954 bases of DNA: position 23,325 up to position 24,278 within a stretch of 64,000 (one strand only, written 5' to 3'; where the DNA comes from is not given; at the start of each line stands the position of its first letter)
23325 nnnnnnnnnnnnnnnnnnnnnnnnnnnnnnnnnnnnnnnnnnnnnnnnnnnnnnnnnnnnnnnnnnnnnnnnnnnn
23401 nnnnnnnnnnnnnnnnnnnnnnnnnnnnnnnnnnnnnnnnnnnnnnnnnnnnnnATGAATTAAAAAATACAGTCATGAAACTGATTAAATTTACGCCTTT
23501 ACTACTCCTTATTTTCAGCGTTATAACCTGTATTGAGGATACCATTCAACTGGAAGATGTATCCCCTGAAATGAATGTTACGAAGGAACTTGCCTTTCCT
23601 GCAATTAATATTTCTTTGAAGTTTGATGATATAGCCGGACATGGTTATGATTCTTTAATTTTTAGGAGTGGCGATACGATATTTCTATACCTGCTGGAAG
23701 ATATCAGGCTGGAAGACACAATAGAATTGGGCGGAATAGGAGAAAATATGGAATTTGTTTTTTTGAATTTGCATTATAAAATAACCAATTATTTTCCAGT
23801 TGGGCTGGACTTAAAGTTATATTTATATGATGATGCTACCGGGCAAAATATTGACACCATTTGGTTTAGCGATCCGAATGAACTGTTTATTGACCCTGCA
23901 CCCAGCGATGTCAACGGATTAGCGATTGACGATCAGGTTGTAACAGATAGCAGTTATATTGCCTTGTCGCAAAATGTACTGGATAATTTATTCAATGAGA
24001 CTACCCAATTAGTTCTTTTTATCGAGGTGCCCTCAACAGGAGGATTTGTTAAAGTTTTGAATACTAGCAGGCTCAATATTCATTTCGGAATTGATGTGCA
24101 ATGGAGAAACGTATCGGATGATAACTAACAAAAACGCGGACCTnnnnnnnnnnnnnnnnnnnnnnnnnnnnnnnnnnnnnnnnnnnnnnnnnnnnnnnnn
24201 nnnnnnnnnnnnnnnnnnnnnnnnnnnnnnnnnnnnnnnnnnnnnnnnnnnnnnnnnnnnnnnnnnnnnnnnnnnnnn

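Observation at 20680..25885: Best candidate for an undescribed envelope system: anchored DUF3352-like propeller protein, lipoprotein, PorP-like barrel and small membrane protein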

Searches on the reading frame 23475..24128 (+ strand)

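Call 3: search_protein_families(library=pfam, proteins=[window:23475-24128:+], max_evalue=0.1)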
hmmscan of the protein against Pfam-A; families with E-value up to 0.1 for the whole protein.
window:23475-24128:+ (217 aa): 0 families

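Call 4: search_protein_families(library=ncbifam, proteins=[window:23475-24128:+], max_evalue=0.1)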
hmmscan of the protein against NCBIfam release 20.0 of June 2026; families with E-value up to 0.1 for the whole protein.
window:23475-24128:+ (217 aa): 1 family
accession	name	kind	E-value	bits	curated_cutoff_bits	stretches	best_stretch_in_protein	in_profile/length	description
NF004592.0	PRK05928.4-1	equivalog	0.012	15.2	332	1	36-91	25-80/237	uroporphyrinogen-III synthase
